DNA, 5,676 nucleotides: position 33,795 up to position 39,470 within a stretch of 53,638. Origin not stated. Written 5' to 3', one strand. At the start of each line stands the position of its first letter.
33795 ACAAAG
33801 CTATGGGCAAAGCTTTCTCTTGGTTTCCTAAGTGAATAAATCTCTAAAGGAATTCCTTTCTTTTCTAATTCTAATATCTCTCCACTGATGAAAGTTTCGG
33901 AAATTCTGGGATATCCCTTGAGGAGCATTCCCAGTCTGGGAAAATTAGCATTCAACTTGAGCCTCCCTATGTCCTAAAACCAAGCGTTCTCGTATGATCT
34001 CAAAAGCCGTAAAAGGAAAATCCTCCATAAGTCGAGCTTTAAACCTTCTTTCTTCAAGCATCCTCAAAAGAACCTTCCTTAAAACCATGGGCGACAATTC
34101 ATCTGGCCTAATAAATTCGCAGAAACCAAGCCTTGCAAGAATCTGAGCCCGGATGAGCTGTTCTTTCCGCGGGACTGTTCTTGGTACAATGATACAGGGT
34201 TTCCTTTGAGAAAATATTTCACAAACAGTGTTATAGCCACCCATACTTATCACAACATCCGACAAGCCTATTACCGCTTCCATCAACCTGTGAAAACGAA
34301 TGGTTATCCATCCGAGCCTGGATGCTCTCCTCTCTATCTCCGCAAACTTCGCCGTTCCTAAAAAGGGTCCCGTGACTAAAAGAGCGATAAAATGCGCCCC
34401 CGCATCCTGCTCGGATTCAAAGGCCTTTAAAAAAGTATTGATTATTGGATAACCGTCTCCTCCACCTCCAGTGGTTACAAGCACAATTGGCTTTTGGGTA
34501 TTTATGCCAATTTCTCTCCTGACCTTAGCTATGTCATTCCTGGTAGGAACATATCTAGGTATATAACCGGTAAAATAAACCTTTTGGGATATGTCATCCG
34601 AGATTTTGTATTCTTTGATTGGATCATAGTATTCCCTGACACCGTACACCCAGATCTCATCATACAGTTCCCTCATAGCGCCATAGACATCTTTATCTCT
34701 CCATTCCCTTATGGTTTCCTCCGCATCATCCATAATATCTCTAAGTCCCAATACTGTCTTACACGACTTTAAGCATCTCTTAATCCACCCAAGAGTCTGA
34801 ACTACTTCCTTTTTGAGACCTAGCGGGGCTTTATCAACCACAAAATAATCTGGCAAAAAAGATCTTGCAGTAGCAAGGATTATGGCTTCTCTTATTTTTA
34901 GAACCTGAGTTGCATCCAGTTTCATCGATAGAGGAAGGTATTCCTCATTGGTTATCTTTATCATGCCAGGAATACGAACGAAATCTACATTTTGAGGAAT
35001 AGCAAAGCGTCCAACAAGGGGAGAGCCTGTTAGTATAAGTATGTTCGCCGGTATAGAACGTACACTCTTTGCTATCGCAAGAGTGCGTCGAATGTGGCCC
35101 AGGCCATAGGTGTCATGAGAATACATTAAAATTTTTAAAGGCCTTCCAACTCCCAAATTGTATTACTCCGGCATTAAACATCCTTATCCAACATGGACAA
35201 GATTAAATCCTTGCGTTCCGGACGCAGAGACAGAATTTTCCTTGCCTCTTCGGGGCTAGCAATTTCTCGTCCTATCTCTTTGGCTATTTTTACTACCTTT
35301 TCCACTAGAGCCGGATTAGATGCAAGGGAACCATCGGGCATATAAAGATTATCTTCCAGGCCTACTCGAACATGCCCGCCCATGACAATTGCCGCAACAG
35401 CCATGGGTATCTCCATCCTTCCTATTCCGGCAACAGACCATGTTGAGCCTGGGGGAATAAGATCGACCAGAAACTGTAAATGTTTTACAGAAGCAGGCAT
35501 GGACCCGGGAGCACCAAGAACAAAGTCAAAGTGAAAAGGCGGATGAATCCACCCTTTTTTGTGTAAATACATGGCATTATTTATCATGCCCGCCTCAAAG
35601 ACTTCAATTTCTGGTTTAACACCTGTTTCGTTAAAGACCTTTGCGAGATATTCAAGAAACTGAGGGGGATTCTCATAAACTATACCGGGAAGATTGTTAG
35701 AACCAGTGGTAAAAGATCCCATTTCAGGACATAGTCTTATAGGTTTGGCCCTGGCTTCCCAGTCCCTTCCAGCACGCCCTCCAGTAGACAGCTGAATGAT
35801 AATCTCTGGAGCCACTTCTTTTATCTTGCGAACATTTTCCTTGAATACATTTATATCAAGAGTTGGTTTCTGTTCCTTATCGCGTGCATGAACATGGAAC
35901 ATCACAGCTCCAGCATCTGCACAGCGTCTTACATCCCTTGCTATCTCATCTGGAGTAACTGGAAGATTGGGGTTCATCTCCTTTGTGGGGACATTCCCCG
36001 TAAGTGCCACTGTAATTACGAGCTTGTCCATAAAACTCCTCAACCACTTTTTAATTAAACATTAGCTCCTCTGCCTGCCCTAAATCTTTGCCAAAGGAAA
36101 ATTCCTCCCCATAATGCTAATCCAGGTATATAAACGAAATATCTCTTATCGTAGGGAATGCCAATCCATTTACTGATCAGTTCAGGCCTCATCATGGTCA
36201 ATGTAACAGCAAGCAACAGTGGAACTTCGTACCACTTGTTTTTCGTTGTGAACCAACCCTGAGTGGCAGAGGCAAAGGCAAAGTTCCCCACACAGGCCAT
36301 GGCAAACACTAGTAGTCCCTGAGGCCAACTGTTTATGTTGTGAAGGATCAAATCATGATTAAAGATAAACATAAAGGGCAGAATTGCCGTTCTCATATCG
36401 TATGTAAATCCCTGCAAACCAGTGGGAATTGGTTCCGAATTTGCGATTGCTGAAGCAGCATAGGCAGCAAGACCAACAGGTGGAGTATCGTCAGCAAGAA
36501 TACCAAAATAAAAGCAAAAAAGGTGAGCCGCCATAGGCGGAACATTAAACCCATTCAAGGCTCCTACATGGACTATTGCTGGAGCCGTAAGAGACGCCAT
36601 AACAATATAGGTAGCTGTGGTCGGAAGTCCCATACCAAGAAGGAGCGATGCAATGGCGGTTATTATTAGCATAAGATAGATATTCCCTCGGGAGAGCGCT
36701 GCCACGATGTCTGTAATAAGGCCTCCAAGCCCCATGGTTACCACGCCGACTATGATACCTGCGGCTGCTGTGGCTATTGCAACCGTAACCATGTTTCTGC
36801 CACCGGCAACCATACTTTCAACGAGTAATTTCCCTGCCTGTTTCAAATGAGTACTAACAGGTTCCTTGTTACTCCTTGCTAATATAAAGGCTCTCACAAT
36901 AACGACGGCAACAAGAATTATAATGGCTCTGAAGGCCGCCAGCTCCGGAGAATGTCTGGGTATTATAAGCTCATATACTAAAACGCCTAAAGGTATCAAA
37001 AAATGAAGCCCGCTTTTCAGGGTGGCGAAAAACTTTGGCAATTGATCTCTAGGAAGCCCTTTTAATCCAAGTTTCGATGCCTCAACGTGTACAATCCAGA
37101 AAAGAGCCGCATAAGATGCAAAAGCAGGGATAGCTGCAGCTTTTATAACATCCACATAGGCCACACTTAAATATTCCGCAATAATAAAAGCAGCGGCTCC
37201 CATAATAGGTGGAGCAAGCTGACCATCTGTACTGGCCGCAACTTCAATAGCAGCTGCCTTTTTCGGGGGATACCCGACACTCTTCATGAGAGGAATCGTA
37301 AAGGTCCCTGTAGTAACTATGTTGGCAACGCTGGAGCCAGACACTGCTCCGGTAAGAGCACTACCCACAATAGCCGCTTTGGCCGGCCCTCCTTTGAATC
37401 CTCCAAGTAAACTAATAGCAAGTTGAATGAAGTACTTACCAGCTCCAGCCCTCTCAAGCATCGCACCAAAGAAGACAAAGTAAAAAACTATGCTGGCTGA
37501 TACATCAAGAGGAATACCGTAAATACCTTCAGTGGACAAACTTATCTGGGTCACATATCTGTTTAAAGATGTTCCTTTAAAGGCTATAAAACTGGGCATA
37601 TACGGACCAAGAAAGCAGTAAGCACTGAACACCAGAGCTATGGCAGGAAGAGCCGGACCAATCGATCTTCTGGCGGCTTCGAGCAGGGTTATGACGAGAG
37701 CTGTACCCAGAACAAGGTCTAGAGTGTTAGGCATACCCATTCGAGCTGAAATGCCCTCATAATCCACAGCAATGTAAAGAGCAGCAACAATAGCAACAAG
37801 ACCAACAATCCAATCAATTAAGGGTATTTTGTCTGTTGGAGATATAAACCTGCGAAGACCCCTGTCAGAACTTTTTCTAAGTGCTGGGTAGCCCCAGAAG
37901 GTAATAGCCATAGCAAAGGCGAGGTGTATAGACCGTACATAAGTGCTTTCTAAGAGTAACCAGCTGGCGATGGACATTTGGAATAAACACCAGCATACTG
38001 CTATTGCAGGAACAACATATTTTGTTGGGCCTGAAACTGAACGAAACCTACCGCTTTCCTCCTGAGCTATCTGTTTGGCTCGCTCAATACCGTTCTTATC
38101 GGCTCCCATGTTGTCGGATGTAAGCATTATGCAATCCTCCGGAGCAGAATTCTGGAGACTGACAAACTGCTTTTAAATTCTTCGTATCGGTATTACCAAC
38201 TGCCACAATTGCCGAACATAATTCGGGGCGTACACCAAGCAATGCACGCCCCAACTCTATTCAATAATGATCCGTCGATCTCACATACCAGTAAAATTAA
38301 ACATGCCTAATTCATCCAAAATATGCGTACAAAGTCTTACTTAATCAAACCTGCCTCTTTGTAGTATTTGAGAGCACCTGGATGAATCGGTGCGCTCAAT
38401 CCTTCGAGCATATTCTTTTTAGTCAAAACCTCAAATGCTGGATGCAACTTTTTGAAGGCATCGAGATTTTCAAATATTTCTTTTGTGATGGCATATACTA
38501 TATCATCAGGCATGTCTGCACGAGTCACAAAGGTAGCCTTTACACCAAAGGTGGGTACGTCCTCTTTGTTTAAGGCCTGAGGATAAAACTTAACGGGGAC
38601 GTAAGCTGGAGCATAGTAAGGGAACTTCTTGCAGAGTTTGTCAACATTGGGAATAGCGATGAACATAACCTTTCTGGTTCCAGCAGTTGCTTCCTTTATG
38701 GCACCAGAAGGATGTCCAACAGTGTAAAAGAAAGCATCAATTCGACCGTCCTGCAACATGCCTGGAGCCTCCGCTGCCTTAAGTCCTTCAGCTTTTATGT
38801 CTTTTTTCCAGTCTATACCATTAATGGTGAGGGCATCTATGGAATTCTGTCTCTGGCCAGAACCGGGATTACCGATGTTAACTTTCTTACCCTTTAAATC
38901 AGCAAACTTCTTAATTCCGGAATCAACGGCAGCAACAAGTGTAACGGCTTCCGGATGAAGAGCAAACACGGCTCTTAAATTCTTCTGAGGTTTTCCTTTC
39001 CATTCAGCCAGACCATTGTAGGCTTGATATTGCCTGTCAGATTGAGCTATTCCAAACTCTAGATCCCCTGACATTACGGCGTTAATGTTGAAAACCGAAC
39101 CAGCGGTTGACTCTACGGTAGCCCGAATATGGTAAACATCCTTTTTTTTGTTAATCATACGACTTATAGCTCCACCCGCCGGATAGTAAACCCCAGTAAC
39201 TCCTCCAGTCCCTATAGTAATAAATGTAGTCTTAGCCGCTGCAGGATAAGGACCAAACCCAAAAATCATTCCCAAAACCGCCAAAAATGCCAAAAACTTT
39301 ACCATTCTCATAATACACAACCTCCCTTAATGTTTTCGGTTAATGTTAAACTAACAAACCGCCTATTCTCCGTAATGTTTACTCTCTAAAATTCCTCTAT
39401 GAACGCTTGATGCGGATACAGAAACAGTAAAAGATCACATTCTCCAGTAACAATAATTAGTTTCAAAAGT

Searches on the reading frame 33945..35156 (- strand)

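Call 7: search_protein_families(library=pfam, proteins=[window:33945-35156:-], max_evalue=0.001)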
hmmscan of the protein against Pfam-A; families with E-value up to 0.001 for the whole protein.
window:33945-35156:- (403 aa): 1 family
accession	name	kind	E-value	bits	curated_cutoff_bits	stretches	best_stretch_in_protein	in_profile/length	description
PF04101.22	Glyco_tran_28_C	-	8.9e-12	45.8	22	1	233-377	8-151/166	Glycosyltransferase family 28 C-terminal domain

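Call 55: search_protein_families(library=ncbifam, proteins=[window:33945-35156:-], max_evalue=0.01)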
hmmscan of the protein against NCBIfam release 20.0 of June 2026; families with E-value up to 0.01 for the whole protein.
window:33945-35156:- (403 aa): 7 families
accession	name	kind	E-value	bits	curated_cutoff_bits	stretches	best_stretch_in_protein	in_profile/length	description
TIGR01133.1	murG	equivalog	1.1e-07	31.3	250.25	1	203-372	161-329/353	undecaprenyldiphospho-muramoylpentapeptide beta-N-acetylglucosaminyltransferase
TIGR01426.2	MGT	subfamily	1.6e-07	30.7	260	1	238-376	243-367/393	macrolide family glycosyltransferase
TIGR00661.1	MJ1255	subfamily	4.2e-07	29.5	195.9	1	287-363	235-309/321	MJ1255/VC2487 family glycosyltransferase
NF009102.0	PRK12446.1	equivalog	9.5e-07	28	339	1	191-364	154-320/352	undecaprenyldiphospho-muramoylpentapeptide beta-N-acetylglucosaminyltransferase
TIGR03590.1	PseG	equivalog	0.0001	22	153.55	0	16-41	12-37/280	UDP-2,4-diacetamido-2,4,6-trideoxy-beta-L-altropyranose hydrolase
NF041548.1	PssE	equivalog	0.00032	20.7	120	1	285-329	45-88/146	PssE/Cps14G family polysaccharide biosynthesis glycosyltransferase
TIGR04516.1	glycosyl_450act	subfamily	0.0043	16.2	440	1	293-375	310-389/418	activator-dependent family glycosyltransferase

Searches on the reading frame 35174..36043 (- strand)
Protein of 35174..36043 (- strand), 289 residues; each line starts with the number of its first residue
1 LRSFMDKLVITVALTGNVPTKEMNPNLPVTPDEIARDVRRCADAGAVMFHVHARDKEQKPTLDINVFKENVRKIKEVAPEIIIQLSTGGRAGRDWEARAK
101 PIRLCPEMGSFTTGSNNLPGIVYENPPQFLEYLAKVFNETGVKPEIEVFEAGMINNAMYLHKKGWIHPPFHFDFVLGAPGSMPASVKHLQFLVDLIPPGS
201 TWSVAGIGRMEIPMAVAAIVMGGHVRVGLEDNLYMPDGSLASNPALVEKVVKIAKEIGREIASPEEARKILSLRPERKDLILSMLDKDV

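Call 7: search_protein_families(library=pfam, proteins=[window:35174-36043:-], max_evalue=0.001)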
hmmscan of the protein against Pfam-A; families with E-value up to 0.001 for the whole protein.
window:35174-36043:- (289 aa): 1 family
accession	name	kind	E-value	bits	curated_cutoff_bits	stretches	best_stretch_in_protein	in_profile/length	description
PF05853.18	BKACE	-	4.4e-101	338.2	24.8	1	7-273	1-274/274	beta-keto acid cleavage enzyme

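Call 55: search_protein_families(library=ncbifam, proteins=[window:35174-36043:-], max_evalue=0.01)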
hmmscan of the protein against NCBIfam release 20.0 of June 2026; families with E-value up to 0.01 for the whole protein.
window:35174-36043:- (289 aa): 4 families
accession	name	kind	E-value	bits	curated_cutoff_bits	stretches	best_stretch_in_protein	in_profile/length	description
NF052387.1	Lys_ferment_KCE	equivalog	6e-102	340.6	382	1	7-273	1-267/267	3-keto-5-aminohexanoate cleavage enzyme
NF053568.1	3OXCoAcCUPNH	equivalog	1e-76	257.8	350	1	8-274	4-273/274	3-oxoadipate:acetyl-CoA acetyltransferase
NF052389.1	Lys_KAL_CLE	exception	1.2e-65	222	725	1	7-275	170-438/440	bifunctional 3-aminobutyryl-CoA ammonia lyase/3-keto-5-aminohexanoate cleavage enzyme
NF053538.1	DixhxACActTsKce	equivalog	1.1e-58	198.7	430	2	121-275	145-304/310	3,5-dioxohexanoate:acetyl-CoA acetone transferase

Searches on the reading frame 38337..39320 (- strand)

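Call 7: search_protein_families(library=pfam, proteins=[window:38337-39320:-], max_evalue=0.001)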
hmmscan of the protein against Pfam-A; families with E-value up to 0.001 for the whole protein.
window:38337-39320:- (327 aa): 3 families
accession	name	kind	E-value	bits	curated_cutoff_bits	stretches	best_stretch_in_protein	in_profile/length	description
PF16868.10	NMT1_3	-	1.5e-85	287.8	27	1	36-324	1-289/289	NMT1-like family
PF09084.16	NMT1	-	6.9e-06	26.5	20.5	1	75-200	31-148/216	NMT1/THI5 like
PF13379.11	NMT1_2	-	3.2e-05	24.3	24.7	1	29-204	3-183/252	NMT1-like family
